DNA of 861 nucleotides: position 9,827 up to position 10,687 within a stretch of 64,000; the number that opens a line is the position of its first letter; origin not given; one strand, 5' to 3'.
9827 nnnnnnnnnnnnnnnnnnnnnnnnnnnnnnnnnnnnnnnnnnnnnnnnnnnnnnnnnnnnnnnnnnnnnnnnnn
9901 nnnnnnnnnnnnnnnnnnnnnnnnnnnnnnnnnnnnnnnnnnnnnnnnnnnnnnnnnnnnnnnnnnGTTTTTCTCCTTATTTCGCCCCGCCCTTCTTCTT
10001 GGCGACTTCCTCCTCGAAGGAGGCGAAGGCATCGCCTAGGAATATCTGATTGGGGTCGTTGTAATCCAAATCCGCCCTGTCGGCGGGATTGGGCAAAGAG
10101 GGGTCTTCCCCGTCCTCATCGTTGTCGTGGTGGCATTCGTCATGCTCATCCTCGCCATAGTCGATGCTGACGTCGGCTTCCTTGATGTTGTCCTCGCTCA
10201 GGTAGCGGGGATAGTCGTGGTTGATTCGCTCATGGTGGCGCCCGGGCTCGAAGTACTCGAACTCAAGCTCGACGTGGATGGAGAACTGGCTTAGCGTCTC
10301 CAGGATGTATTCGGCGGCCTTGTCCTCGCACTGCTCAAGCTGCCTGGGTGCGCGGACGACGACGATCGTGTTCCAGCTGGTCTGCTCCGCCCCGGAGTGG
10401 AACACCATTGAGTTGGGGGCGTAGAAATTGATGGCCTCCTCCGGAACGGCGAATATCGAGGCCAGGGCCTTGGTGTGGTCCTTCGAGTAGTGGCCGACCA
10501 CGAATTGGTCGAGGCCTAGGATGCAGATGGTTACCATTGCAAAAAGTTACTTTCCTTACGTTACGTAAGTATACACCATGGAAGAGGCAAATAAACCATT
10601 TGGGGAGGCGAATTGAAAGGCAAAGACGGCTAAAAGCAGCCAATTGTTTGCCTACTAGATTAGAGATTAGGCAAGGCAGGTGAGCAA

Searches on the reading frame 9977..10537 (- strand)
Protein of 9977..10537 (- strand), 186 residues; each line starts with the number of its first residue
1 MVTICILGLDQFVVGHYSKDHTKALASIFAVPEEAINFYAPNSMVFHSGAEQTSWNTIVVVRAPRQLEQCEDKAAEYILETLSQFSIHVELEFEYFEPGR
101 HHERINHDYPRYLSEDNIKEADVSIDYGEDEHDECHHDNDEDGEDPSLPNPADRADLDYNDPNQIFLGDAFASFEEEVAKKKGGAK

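Call 3: search_protein_families(library=pfam, proteins=[window:9977-10537:-], max_evalue=1)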
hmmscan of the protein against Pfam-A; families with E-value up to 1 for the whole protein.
window:9977-10537:- (186 aa): 1 family
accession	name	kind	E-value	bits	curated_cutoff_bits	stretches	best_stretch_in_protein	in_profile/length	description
PF08921.16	DUF1904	-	0.001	19.9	24.1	1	3-90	3-91/108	Domain of unknown function (DUF1904)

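Call 4: search_protein_families(library=ncbifam, proteins=[window:9977-10537:-], max_evalue=1)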
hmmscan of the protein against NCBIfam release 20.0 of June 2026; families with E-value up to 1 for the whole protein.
window:9977-10537:- (186 aa): 0 families

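Call 56: search_protein_families(library=pfam, alignment_id=A3, max_evalue=0.01)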
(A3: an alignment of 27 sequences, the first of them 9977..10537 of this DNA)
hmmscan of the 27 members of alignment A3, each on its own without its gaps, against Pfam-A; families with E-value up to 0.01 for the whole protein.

A. member 1, window:9977-10537:- (186 aa): 1 family
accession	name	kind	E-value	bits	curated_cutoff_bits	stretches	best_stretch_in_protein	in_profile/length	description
PF08921.16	DUF1904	-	0.001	19.9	24.1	1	3-90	3-91/108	Domain of unknown function (DUF1904)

B. families by the number of members that match (of 27 scanned): 2 families
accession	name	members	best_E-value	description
PF08921.16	DUF1904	9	6.5e-07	Domain of unknown function (DUF1904)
PF11899.13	DUF3419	1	0.0042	Protein of unknown function (DUF3419)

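Call 57: find_homologous_proteins(query=A3, max_evalue=0.001)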
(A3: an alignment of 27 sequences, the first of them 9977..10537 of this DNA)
Query A3 (27 sequences) (186 aa, profile of the alignment): 734 proteins with E <= 0.001 among 2151 candidates; the best 120 are listed.
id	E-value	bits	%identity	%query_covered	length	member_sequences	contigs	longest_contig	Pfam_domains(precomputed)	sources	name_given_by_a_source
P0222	9.9e-79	281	57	92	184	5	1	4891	-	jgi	jgi:hypothetical protein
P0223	1.0e-78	281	57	97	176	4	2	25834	-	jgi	jgi:hypothetical protein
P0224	5.2e-78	279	55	99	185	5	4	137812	-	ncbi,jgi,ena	jgi:hypothetical protein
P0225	5.3e-78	279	52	99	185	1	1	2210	-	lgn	-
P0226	8.7e-78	278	55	97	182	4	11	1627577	-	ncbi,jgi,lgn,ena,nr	ncbi:MAG: hypothetical protein LKE31_00730 [Bacilli bacterium]|jgi:hypothetical protein|nr:hypotheti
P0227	1.0e-77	278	56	98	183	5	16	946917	-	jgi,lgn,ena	jgi:hypothetical protein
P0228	3.2e-77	276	55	98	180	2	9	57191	-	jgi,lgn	jgi:hypothetical protein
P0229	4.0e-77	276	57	97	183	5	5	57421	-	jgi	jgi:hypothetical protein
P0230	4.7e-77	276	51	99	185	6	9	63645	-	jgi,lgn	jgi:hypothetical protein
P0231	7.5e-77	275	51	98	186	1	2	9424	-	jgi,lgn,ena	jgi:hypothetical protein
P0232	1.1e-76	275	63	94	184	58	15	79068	-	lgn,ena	-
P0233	1.1e-76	275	59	100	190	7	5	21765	-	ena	-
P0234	1.2e-76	275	59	100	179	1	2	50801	-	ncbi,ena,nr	ncbi:MAG TPA: hypothetical protein DEF61_01295 [Firmicutes bacterium]|nr:hypothetical protein [Bacil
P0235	3.6e-76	273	51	98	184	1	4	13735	-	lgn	-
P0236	3.9e-76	273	53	98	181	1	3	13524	-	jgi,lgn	jgi:hypothetical protein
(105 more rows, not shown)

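Call 60: search_solved_structures(query=A4, max_evalue=1, show_alignments=1)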
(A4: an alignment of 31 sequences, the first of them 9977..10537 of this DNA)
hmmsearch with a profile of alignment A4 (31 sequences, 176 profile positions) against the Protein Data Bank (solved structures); distinct sequences matched with E-value up to 1: 2.
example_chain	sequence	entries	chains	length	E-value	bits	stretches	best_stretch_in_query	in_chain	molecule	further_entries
5w2g_A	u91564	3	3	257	0.61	13.1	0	91-122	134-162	Inositol polyphosphate multikinase,Inositol polyphosphate multikinase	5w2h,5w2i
6m88_A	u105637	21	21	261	0.62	13.1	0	95-123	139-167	Inositol polyphosphate multikinase,Inositol polyphosphate multikinase | Inositol polyphosphate multikinase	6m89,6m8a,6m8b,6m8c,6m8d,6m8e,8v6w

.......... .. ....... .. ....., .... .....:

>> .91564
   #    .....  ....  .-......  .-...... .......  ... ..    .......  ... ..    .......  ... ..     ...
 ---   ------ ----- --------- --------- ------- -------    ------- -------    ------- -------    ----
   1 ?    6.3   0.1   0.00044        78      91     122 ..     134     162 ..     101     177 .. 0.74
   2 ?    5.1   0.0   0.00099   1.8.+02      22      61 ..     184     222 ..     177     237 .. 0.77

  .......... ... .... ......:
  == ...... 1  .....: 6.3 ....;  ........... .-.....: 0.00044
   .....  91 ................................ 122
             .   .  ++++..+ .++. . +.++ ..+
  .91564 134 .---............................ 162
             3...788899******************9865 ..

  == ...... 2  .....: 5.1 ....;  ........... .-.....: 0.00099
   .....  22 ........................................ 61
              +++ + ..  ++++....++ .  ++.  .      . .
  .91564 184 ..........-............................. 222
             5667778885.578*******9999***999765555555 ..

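Call 65: predict_structure(alignment_id=A4)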
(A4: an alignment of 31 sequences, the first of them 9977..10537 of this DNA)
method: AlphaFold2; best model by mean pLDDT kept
length: 186 residues; sequences in the alignment: 31
mean_pLDDT: 75.9   pTM: 0.56
mean pLDDT of the five models: 75.9, 75.7, 75.6, 74.8, 74.1
residues with pLDDT >= 90: 72; 70-90: 39; 50-70: 48; < 50: 27
segments of 3 or more residues with pLDDT < 50: 124-145, 147-149
pLDDT, mean of each block of 10 residues (from residue 1): 93 93 98 95 74 80 96 98 93 88 79 63 46 37 45 62 64 72 61
secondary structure, 60 per line:
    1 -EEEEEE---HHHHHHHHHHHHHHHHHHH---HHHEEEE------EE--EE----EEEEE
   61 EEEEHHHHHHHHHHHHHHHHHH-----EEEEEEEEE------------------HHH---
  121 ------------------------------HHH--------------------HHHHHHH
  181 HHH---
elements in order: E2-7 H11-29 E36-39 E56-64 H65-82 E88-96 H174-183

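Call 67: fold_search(model_id=the predicted structure, library=pdb)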
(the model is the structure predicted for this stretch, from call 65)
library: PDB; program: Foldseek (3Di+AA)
matches with E <= 10: 711; with E <= 0.001: 108
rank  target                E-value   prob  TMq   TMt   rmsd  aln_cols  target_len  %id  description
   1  4m1a_A                1.1e-05  1.00  0.48  0.79   2.4       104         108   18  Crystal structure of a Domain of unknown function (DUF1904) from Sebaldella termitidis ATCC 33386 (released 2013-08-14)
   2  8dq6_B                2.6e-05  1.00  0.36  0.54   4.9       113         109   16  Structure of A. thaliana MIF/D-DT-like protein-1 (MDL1) (released 2023-07-26)
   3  1u9d_A                2.8e-05  1.00  0.44  0.64   3.0       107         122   17  Structure of Protein of Unknown Function from Vibrio cholerae O1 biovar eltor str. N16961 (released 2004-09-21)
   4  8vdy_A                3.6e-05  1.00  0.39  0.60   4.4       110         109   14  Crystal Structure of Delta 114-117 D-Dopachrome Tautomerase (D-DT) (released 2024-05-01)
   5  8dq6_C                4.1e-05  1.00  0.32  0.52   5.1       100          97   14  Structure of A. thaliana MIF/D-DT-like protein-1 (MDL1) (released 2023-07-26)
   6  7mw7                  4.4e-05  1.00  0.33  0.48   5.2       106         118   13  Crystal structure of P1G mutant of D-dopachrome tautomerase (released 2021-08-18)
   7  6cuq_C                4.7e-05  1.00  0.44  0.66   3.6       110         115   11  Crystal structure of Macrophage migration inhibitory factor-like protein (EhMIF) from Entamoeba histolytica (released 2018-04-11)
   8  6cuq_A                5.4e-05  1.00  0.44  0.67   3.5       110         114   11  Crystal structure of Macrophage migration inhibitory factor-like protein (EhMIF) from Entamoeba histolytica (released 2018-04-11)
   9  4gro_A                5.7e-05  1.00  0.40  0.59   4.4       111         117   10  Crystallographic and biological characterization of N- and C- terminus mutants of human MIF (released 2013-10-02)
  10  7mrv                  7.0e-05  1.00  0.40  0.63   4.4       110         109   14  F100A mutant structure of MIF2 (D-DT) (released 2021-08-18)
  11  6cuq_B                7.4e-05  1.00  0.41  0.61   3.6       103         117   12  Crystal structure of Macrophage migration inhibitory factor-like protein (EhMIF) from Entamoeba histolytica (released 2018-04-11)
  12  8dq6_A                7.4e-05  1.00  0.32  0.49   5.3       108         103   14  Structure of A. thaliana MIF/D-DT-like protein-1 (MDL1) (released 2023-07-26)
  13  8vfk_B                7.9e-05  1.00  0.33  0.51   5.0       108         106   14  Crystal Structure of Delta 109-117 D-Dopachrome Tautomerase (D-DT) (released 2024-05-01)
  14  9ytu_A                8.5e-05  1.00  0.36  0.44   9.6       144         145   13  cis-CaaD E114D mutant with a covalent intermediates of the hydration of acetylenecarboxylic acid (released 2025-11-05)
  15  4jj9_C                9.6e-05  1.00  0.33  0.40   5.3       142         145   15  Crystal Structure of 5-carboxymethyl-2-hydroxymuconate delta-isomerase (released 2013-05-01)
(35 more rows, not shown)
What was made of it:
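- Tried and rejected: It has a DUF1904/MIF-like fold (calls 56, 67).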
